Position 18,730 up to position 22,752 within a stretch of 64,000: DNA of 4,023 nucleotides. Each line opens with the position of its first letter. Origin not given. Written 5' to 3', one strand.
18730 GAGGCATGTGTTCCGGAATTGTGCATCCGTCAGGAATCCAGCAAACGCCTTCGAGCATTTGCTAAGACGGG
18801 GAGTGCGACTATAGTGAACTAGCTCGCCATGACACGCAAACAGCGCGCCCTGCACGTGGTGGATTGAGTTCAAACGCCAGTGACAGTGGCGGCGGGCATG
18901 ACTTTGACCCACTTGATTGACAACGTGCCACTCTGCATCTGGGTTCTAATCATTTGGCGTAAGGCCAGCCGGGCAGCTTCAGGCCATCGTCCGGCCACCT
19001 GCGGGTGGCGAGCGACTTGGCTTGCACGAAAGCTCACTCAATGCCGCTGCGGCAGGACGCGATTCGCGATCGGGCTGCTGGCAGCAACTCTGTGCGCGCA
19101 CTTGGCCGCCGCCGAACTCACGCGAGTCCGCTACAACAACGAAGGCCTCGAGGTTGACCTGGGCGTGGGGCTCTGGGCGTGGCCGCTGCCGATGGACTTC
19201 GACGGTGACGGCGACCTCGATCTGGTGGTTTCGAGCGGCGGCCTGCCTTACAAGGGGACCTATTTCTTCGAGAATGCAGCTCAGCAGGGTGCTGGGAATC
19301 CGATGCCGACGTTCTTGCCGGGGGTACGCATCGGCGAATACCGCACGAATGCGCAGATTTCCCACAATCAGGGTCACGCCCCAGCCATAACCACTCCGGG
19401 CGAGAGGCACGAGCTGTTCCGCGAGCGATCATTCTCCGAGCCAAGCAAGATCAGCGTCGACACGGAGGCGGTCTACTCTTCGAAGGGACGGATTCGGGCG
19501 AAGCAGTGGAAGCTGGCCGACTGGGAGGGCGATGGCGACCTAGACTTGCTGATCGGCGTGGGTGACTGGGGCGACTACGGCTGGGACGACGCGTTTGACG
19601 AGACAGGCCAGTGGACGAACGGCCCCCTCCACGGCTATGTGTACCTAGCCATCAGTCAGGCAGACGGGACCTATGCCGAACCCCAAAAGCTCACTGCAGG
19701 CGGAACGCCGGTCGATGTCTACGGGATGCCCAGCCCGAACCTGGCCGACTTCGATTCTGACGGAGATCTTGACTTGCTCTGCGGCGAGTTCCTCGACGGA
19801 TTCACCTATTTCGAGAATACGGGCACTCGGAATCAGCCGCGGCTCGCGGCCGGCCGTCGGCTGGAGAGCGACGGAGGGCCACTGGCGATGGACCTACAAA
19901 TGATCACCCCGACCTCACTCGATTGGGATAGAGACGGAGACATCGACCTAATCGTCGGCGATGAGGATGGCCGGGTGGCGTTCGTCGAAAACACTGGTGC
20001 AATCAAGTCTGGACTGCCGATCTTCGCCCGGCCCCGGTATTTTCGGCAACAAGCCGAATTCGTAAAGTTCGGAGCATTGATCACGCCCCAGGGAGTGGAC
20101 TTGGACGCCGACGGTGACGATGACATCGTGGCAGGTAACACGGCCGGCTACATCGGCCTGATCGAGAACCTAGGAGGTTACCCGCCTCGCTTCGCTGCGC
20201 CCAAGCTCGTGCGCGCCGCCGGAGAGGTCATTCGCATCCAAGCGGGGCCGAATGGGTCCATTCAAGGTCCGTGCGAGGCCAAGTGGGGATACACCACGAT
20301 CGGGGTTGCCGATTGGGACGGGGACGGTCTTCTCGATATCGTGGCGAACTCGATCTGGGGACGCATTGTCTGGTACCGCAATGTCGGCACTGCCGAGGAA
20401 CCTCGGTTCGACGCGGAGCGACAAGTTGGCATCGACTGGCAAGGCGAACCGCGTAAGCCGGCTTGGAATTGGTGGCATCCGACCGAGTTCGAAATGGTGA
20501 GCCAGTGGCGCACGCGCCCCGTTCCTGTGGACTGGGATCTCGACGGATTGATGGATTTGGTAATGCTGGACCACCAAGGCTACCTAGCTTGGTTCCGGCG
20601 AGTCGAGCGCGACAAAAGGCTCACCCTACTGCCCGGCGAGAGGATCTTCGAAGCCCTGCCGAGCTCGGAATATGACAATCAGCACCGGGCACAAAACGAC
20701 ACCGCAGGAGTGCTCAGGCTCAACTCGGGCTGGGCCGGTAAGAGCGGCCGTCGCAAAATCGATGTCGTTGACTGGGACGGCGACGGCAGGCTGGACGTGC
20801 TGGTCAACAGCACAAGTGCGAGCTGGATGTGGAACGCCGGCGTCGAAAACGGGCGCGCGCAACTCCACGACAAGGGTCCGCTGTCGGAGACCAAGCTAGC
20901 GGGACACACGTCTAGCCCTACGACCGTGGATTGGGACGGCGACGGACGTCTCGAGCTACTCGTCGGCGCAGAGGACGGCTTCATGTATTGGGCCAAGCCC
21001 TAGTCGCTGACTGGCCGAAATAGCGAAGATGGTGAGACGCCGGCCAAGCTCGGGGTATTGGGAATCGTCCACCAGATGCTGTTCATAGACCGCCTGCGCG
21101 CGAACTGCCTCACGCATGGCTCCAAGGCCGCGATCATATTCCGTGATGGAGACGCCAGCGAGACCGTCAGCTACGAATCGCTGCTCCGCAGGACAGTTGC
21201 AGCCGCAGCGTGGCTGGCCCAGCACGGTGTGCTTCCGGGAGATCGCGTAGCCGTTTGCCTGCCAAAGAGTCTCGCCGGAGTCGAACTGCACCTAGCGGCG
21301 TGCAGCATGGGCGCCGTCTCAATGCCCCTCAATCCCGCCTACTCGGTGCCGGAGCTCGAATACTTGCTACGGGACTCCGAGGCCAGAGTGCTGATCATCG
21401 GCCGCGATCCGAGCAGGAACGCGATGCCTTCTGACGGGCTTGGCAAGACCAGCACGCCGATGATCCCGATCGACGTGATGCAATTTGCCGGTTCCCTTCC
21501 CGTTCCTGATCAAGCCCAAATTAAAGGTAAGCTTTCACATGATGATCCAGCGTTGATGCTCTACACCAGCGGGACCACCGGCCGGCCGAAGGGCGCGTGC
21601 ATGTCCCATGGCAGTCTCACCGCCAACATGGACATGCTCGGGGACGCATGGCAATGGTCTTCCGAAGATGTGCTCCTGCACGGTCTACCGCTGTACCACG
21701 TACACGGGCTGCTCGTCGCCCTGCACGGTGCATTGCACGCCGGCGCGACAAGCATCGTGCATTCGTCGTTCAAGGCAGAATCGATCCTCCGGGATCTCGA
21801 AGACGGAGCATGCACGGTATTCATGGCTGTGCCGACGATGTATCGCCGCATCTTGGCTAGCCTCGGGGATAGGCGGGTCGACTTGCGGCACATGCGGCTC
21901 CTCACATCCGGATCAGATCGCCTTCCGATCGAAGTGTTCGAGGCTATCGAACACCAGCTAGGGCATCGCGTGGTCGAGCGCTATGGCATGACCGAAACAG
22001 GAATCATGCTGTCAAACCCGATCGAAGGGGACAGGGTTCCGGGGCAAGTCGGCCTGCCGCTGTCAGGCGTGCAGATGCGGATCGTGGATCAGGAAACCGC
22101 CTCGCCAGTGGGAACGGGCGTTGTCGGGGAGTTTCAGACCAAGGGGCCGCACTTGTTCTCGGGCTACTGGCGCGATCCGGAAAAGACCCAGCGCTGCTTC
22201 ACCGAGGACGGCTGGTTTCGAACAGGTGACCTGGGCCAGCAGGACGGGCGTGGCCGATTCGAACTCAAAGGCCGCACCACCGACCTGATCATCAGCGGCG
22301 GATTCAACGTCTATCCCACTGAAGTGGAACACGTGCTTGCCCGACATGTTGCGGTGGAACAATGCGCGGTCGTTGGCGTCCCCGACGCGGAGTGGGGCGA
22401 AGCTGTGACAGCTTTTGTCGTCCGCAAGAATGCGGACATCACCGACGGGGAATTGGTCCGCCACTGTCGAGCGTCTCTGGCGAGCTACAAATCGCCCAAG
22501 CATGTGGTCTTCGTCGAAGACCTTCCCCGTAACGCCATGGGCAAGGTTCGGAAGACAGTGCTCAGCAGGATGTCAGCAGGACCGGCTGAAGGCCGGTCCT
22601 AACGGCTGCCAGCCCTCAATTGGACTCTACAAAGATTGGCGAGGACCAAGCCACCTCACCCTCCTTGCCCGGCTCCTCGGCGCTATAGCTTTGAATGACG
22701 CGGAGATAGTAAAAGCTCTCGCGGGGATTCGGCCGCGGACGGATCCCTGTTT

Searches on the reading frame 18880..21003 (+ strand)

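Call 22: search_protein_families(library=padloc, proteins=[window:18880-21003:+], max_evalue=1e-8)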
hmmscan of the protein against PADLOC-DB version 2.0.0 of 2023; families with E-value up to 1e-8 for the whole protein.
window:18880-21003:+ (707 aa): 0 families

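Call 23: search_protein_families(library=pfam, proteins=[window:18880-21003:+], max_evalue=0.00001)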
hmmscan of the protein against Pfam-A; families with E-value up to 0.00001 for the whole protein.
window:18880-21003:+ (707 aa): 3 families
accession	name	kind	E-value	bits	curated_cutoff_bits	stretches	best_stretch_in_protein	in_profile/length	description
PF13517.12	FG-GAP_3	-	2.4e-34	118.1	26.9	1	631-695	1-61/61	FG-GAP-like repeat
PF01839.29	FG-GAP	-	7.5e-11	42.1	22.1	0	106-122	9-25/37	FG-GAP repeat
PF12256.14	TcdB_toxin_midN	-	2.6e-06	27.3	24.8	0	626-673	29-77/181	Insecticide toxin TcdB middle/N-terminal region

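Call 57: search_protein_families(library=ncbifam, proteins=[window:18880-21003:+], max_evalue=0.00001)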
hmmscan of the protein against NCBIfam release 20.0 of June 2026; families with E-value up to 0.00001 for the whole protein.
window:18880-21003:+ (707 aa): 0 families

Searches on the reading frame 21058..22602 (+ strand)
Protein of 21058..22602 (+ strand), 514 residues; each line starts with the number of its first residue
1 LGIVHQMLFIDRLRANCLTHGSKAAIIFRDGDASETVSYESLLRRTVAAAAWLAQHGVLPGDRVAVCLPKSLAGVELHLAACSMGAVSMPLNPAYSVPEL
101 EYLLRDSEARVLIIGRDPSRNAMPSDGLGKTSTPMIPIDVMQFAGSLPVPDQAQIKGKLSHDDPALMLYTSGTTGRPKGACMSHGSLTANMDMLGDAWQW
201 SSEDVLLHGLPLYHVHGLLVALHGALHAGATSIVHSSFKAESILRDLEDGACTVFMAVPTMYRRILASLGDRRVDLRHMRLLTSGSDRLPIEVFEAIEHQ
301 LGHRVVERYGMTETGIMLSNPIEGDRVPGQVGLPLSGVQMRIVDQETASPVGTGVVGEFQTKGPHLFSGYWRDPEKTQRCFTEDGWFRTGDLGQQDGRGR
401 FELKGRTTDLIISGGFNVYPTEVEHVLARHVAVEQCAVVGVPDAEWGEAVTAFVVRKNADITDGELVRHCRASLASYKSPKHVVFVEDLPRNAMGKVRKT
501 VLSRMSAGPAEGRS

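Call 22: search_protein_families(library=padloc, proteins=[window:21058-22602:+], max_evalue=1e-8)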
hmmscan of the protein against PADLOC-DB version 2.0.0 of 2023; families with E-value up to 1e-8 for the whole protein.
window:21058-22602:+ (514 aa): 0 families

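Call 23: search_protein_families(library=pfam, proteins=[window:21058-22602:+], max_evalue=0.00001)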
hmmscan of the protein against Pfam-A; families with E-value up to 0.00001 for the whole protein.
window:21058-22602:+ (514 aa): 2 families
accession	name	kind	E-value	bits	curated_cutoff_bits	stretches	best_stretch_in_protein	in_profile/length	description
PF00501.34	AMP-binding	-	1.2e-84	284.7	29.9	1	15-371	3-384/384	AMP-binding enzyme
PF13193.12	AMP-binding_C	-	1.7e-22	80.5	24.5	1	422-496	1-76/76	AMP-binding enzyme C-terminal domain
